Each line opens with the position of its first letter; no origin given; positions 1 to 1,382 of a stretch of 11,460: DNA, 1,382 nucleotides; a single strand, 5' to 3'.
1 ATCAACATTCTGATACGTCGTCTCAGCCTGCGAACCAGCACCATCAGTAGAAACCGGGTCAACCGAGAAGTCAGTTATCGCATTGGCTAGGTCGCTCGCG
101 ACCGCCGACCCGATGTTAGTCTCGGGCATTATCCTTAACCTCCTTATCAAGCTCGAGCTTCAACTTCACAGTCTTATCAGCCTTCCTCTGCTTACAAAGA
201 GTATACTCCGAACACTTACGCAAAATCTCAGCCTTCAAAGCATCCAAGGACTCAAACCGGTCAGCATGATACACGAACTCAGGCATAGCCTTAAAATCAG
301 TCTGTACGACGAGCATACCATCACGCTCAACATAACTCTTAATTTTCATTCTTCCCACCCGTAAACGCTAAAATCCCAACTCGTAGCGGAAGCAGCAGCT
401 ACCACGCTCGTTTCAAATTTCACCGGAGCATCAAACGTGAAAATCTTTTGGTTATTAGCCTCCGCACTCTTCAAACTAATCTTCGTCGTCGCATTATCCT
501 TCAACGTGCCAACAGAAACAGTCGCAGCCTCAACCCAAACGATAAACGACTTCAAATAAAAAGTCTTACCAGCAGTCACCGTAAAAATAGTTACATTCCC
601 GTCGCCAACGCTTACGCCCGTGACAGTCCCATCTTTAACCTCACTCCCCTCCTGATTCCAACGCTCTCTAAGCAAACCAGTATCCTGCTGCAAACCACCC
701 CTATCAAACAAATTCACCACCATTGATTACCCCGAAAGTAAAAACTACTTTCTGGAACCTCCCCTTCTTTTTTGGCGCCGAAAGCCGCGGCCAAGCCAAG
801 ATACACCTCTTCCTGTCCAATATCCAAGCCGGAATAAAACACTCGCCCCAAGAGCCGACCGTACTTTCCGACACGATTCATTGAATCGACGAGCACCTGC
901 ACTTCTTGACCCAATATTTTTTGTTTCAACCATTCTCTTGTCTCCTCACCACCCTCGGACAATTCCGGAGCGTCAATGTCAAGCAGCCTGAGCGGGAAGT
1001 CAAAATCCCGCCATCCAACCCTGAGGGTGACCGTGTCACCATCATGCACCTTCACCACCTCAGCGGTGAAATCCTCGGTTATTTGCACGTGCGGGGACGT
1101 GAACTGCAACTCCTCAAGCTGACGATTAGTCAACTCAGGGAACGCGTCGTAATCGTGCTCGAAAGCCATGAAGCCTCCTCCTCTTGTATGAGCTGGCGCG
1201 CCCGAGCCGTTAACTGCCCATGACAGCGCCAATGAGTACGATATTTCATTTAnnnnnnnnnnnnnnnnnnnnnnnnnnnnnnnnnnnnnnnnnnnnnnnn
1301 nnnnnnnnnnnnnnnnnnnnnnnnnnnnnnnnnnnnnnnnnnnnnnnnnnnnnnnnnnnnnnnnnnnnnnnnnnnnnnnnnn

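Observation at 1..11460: Complete 11.3-kb genome of a miniature capsid-encoding element with no replication, integration, lysis or tail-tube genes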

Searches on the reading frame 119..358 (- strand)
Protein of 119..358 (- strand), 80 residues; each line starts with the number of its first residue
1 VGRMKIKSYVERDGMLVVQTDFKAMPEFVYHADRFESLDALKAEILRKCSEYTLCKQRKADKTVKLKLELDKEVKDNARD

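Call 8: search_protein_families(library=pfam, max_evalue=1, proteins=[window:119-358:-])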
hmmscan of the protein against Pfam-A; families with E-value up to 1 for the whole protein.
seq(80 aa): 0 families

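Call 59: search_protein_families(library=phrogs, max_evalue=0.5, proteins=[window:119-358:-])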
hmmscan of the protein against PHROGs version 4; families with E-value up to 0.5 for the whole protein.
seq(80 aa): 1 family
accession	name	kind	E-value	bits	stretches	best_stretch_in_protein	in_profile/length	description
phrog_17948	-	unknown function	0.027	15.5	1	5-65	117-175/185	-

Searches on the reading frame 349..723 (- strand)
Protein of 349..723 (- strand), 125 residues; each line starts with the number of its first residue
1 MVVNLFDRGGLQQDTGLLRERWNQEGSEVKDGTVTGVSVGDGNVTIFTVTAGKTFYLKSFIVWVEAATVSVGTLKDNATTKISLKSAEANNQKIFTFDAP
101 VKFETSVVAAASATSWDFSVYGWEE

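Call 8: search_protein_families(library=pfam, max_evalue=1, proteins=[window:349-723:-])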
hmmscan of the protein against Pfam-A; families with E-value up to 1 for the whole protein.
seq(125 aa): 0 families

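Call 59: search_protein_families(library=phrogs, max_evalue=0.5, proteins=[window:349-723:-])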
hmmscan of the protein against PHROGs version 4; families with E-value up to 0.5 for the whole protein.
seq(125 aa): 1 family
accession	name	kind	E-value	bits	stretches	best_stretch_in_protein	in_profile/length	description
phrog_33104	-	unknown function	0.29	11.9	0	30-58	20-48/64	-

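Call 89: find_homologous_proteins(query=window:349-723:-, max_evalue=0.001)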
Query seq(125 aa) (125 aa): 3 proteins with E <= 0.001 among 33 candidates.
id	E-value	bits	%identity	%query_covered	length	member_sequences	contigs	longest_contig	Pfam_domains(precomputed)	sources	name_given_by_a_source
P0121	1.6e-23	101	46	97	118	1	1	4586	-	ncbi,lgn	-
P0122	5.1e-18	83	44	97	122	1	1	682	-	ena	-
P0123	1.0e-17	82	46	97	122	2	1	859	-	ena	-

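Call 101: search_protein_representatives(protein=window:349-723:-)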
Query: 125 residues. Proteins with E-value up to 0.001 (for the whole library): 164; up to 1e-10: 56; up to 1e-30: 0. The best 150 are listed.
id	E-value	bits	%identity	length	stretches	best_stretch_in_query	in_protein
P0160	5.2e-22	94.3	46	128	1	2-125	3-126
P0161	1.2e-20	89.9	51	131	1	3-125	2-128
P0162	2.4e-19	85.7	52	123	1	5-125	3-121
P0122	1.6e-18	83.0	47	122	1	5-125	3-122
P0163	1.9e-18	82.8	44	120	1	3-125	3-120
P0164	3.5e-18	81.9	38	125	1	2-125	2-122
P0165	6.7e-18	81.0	46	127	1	3-125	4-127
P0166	1.2e-17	80.3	50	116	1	5-125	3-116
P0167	1.3e-17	80.1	42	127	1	3-125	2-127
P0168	1.4e-17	80.0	39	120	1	3-125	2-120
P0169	1.6e-17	79.8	40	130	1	4-125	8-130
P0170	1.7e-17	79.7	43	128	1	3-125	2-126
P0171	1.5e-16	76.7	42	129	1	5-125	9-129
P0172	9.2e-16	74.1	37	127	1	1-125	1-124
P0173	1.5e-15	73.4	44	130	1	5-125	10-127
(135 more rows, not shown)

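Call 103: search_solved_structures(query=A8, max_evalue=10)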
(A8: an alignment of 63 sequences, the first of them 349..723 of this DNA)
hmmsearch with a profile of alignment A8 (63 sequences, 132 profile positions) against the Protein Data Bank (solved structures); distinct sequences matched with E-value up to 10: 5.
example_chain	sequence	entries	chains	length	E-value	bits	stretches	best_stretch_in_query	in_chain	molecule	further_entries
6mpo_A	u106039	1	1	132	0.16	15.2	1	49-126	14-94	Gene 5 protein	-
9pxj_A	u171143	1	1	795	0.41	13.9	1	6-72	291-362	BamA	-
9pxg_A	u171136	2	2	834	0.46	13.7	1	6-72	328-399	Outer membrane protein assembly factor BamA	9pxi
5l35_A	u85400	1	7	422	0.7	13.2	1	48-126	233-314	Gene 5 protein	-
7sp4_M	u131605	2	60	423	0.7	13.1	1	48-126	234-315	Gene 5 protein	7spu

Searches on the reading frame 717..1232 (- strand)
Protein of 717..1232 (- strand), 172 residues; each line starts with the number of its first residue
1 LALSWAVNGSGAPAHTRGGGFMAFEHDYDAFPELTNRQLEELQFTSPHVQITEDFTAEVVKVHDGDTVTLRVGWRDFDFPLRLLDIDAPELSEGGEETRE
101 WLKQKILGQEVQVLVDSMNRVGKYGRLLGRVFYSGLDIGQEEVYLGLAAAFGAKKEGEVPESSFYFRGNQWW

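Call 5: search_protein_families(library=pfam, max_evalue=0.1, proteins=[window:717-1232:-])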
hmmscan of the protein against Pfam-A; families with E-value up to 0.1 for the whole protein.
seq(172 aa): 1 family
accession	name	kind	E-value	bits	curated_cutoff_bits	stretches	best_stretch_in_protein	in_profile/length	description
PF00565.23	SNase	-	7.9e-09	36.4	21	1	81-153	2-79/107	Staphylococcal nuclease homologue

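Call 6: search_protein_families(library=phrogs, max_evalue=0.1, proteins=[window:717-1232:-])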
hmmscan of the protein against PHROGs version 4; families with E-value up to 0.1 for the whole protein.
seq(172 aa): 4 families
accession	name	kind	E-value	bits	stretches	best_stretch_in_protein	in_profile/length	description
phrog_452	-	DNA, RNA and nucleotide metabolism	2.9e-15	57.6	1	53-135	67-158/201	endonuclease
phrog_8809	-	unknown function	3.1e-08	32.1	1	48-154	1092-1207/2317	-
phrog_20876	-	DNA, RNA and nucleotide metabolism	1.1e-06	28.8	1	56-135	167-244/395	nuclease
phrog_18798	-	unknown function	0.015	16.6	1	54-138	4-91/124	-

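Call 64: search_protein_families(library=ncbifam, max_evalue=0.1, proteins=[window:717-1232:-])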
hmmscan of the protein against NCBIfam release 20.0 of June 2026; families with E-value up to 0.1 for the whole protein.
seq(172 aa): 1 family
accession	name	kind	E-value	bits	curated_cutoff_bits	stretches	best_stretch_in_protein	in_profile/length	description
NF047969.1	CaNuclEcnA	equivalog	1.4e-10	41.3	180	2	53-92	3-40/151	calcium-activated nuclease EcnA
